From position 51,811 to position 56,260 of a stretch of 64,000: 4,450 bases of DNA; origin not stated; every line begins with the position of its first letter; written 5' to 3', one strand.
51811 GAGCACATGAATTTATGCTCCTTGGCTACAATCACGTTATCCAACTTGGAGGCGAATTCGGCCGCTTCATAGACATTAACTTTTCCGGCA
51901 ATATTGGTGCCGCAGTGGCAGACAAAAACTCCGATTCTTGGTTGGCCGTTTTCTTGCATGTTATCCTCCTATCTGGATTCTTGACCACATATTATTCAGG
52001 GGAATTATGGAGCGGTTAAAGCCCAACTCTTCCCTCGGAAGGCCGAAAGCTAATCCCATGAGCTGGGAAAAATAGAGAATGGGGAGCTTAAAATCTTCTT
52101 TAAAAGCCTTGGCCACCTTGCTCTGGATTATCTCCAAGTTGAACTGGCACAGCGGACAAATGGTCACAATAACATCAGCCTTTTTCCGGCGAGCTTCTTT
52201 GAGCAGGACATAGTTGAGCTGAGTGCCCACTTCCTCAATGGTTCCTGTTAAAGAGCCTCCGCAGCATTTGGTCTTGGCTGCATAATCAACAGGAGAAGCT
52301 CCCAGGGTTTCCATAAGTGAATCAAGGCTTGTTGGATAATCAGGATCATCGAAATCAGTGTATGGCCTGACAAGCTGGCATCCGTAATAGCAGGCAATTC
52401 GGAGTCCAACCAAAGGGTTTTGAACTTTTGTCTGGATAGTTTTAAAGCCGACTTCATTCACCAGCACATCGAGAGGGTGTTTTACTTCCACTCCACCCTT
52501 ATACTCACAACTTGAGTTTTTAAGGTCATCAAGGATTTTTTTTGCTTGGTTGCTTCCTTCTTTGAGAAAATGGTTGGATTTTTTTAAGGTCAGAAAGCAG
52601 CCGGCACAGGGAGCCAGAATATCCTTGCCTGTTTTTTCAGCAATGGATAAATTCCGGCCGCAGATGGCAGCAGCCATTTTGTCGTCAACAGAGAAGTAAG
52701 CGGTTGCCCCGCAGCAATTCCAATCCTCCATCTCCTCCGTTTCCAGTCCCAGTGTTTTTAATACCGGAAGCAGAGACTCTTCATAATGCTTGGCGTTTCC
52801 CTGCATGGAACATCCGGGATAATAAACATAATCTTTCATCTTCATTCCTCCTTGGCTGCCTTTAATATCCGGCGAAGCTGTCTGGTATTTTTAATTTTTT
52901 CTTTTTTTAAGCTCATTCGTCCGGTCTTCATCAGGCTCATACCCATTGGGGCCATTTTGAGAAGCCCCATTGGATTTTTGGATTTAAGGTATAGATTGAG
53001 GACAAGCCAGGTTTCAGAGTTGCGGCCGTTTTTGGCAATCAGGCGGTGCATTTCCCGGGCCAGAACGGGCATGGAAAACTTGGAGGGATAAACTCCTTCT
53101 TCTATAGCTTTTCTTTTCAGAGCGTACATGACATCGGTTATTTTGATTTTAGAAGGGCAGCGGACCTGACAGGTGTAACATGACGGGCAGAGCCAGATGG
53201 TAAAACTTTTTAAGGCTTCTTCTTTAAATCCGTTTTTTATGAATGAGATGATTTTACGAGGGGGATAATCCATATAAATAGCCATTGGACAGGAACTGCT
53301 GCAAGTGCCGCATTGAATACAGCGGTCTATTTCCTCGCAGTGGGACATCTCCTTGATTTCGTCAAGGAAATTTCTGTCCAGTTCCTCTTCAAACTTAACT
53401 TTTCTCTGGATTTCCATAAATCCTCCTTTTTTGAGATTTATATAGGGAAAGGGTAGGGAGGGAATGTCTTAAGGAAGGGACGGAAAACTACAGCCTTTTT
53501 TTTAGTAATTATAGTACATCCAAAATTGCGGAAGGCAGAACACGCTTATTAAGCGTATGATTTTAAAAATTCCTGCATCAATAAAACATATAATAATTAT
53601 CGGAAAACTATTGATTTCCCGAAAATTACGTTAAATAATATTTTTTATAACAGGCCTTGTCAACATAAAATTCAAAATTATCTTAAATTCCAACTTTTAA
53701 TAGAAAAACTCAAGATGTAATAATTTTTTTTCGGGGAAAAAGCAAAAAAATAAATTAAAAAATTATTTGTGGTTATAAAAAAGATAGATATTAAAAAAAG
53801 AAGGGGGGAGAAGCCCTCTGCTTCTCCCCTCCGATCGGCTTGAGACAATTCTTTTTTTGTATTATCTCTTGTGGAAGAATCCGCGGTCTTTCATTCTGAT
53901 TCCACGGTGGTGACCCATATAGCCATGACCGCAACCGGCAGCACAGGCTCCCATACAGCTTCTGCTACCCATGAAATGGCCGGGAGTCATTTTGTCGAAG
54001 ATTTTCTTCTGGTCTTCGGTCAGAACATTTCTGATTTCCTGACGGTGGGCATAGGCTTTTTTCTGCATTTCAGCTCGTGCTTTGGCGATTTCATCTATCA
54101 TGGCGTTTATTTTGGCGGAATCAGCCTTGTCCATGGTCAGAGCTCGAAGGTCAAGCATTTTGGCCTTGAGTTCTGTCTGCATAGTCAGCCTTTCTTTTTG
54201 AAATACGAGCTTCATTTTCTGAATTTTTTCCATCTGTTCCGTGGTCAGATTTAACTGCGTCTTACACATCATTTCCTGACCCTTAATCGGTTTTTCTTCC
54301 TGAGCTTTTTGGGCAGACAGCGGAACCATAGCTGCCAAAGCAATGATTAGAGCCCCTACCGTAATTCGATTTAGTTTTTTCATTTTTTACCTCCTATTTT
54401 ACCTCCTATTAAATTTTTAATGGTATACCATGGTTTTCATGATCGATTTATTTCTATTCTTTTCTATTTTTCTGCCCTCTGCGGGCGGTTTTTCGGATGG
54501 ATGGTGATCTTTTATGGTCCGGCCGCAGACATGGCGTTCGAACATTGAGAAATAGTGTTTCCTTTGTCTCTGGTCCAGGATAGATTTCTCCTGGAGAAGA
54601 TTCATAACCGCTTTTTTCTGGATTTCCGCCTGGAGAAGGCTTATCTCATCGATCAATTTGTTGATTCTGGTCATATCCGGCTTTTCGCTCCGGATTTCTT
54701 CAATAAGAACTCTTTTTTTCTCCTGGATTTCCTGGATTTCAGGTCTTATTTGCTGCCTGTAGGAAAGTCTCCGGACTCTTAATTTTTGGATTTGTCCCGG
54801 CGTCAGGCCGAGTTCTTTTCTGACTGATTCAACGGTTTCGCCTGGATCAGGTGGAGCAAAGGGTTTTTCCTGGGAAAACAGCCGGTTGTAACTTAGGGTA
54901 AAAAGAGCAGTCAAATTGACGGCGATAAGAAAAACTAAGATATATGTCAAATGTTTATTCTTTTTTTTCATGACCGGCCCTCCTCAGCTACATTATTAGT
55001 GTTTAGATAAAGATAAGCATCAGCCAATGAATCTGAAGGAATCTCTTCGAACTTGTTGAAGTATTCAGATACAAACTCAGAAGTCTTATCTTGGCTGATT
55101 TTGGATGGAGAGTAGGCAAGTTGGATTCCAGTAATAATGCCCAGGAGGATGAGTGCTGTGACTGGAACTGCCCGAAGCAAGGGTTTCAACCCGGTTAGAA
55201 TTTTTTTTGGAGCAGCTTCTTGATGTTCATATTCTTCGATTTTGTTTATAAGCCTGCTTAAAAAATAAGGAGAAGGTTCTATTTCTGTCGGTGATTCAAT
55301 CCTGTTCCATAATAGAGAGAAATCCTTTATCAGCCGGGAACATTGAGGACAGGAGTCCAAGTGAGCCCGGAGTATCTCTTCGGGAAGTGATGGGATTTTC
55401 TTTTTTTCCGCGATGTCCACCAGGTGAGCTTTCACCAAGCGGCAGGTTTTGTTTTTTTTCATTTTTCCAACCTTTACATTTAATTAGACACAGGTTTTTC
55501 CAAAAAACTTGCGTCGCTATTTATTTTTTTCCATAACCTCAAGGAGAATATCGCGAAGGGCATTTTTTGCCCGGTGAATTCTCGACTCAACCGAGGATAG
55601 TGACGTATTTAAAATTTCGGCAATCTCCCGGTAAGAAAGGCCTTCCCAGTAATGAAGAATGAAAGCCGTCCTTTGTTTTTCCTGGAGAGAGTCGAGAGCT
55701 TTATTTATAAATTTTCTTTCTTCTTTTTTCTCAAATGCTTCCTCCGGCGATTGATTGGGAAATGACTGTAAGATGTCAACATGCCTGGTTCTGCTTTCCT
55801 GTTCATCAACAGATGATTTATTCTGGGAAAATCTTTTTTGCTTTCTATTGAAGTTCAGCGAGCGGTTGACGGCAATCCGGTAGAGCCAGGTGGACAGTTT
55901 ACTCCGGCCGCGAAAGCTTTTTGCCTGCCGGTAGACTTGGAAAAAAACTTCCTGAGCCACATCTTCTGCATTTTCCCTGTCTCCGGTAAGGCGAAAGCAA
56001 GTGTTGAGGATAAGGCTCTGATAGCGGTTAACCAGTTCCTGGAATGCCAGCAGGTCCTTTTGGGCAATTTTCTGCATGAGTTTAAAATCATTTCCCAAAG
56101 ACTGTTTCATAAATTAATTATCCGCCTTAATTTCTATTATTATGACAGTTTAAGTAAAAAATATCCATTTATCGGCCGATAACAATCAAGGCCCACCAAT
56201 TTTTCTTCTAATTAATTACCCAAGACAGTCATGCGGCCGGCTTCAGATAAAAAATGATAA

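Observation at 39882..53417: Mosaic 16-gene operon interleaving HdrCBA, a NuoE/F flavoprotein + [FeFe]-sensor cassette, and MvhDGA [NiFe] hydrogenase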

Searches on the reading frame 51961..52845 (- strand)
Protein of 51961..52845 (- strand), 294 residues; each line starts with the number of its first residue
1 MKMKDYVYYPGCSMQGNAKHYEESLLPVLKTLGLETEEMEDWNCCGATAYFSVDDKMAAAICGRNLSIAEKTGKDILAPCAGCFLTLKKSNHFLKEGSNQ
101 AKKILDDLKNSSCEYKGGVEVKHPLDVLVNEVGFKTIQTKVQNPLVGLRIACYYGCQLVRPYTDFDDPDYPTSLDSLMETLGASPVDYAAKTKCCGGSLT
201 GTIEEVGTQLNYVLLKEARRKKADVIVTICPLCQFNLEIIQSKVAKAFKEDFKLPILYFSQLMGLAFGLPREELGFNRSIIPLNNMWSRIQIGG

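Call 3: search_protein_families(library=pfam, proteins=[window:51961-52845:-])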
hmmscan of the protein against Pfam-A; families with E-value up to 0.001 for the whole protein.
window:51961-52845:- (294 aa): 1 family
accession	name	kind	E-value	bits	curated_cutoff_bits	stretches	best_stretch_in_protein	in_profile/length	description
PF02754.22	CCG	-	7e-31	106.6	20.6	2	6-88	1-85/85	Cysteine-rich domain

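Call 66: search_solved_structures(query=window:51961-52845:-, show_alignments=1, max_evalue=1e-10)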
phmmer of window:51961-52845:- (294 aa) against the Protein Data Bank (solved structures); distinct sequences matched with E-value up to 1e-10: 5.
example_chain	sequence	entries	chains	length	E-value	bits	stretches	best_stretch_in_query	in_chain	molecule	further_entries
8rvv_B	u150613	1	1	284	4.7e-57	197.1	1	6-275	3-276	H(2):CoB-CoM heterodisulfide,ferredoxin reductase subunit B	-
8rvu_b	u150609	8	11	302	5.5e-57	196.9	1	6-277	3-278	H(2):CoB-CoM heterodisulfide,ferredoxin reductase subunit B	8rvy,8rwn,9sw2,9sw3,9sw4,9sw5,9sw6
9sfi_C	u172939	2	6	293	1.8e-44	155.8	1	6-280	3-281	H(2)/formate:CoB-CoM heterodisulfide,ferredoxin reductase subunit B2 | Heterodisulfide reductase subunit B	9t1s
5odc_B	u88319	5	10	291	2.2e-43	152.2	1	6-278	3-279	Heterodisulfide reductase, subunit B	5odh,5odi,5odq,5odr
7bkb_B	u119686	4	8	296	1.2e-38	136.7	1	3-278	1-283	CoB--CoM heterodisulfide reductase subunit B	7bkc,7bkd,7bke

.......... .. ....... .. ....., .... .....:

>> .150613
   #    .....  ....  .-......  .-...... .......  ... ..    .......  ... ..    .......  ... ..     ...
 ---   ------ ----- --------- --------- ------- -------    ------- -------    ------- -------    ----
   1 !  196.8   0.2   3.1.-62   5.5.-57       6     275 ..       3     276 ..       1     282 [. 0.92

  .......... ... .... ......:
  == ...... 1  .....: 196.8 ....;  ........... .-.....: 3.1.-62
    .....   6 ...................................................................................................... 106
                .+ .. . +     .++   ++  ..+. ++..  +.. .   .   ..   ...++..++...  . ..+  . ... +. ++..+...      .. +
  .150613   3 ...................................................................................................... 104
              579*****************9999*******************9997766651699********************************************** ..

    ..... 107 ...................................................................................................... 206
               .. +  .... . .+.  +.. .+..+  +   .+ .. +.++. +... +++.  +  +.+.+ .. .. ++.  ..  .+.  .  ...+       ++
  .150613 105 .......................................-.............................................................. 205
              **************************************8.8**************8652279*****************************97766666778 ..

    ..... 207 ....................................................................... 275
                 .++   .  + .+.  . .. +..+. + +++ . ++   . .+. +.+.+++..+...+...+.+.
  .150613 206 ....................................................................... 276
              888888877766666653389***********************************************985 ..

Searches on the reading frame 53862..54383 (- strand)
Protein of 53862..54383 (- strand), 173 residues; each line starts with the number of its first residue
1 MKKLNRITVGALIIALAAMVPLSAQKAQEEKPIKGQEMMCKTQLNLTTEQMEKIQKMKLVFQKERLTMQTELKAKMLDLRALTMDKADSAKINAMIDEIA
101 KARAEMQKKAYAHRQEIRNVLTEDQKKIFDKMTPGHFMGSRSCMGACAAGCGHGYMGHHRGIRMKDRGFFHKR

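Call 8: search_protein_families(library=pfam, proteins=[window:53862-54383:-])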
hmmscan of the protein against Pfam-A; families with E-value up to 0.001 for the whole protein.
window:53862-54383:- (173 aa): 2 families
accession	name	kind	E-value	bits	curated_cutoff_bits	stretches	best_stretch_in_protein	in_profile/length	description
PF07813.17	LTXXQ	-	4.2e-09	37.5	24.3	1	34-131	3-98/100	LTXXQ motif family protein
PF13801.11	Metal_resist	-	1.1e-08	35.7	29.2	1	12-126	5-123/125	Heavy-metal resistance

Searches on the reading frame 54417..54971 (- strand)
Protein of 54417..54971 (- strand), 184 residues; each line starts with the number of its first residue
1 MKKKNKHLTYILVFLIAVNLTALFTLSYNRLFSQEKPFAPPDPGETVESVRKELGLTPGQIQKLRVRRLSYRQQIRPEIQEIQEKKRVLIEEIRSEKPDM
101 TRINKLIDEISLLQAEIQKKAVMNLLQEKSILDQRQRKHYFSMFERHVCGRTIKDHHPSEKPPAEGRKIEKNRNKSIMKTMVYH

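Call 8: search_protein_families(library=pfam, proteins=[window:54417-54971:-])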
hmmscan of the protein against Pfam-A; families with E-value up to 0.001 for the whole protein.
window:54417-54971:- (184 aa): 1 family
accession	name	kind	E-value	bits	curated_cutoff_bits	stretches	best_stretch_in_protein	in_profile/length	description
PF13801.11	Metal_resist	-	3.9e-13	50.1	29.2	1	17-137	4-123/125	Heavy-metal resistance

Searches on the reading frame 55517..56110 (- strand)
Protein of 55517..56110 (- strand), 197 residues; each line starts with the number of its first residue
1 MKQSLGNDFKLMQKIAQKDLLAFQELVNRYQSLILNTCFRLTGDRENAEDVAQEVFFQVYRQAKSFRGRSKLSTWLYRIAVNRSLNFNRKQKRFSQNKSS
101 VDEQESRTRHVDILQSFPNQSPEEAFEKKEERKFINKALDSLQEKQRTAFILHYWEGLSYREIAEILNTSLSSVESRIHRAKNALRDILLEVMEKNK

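Call 8: search_protein_families(library=pfam, proteins=[window:55517-56110:-])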
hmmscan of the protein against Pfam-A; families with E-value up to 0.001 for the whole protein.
window:55517-56110:- (197 aa): 8 families
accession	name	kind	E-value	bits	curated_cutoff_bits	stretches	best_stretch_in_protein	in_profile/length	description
PF08281.18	Sigma70_r4_2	-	3.4e-20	71.9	25.7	1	137-185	6-54/54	Sigma-70, region 4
PF04542.20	Sigma70_r2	-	1.1e-19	70.5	24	1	26-93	1-70/71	Sigma-70 region 2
PF04545.22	Sigma70_r4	-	3.4e-12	46.1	24.1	1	138-186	1-49/50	Sigma-70, region 4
PF13384.12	HTH_23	-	7.8e-07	29.2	24.6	1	142-180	2-40/50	Homeodomain-like domain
PF04297.20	UPF0122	-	1.5e-05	25.6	22.7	1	142-187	18-63/101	Putative helix-turn-helix protein, YlxM / p13 like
PF13518.12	HTH_28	-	0.00011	22.6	25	1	146-183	1-38/52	Helix-turn-helix domain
PF22233.2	PhyR_sigma-like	-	0.00025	21.2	27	1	139-182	1-44/50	Response regulator PhyR, sigma-like domain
PF07638.17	Sigma70_ECF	-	0.00099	19.5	21.1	0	113-185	117-179/185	ECF sigma factor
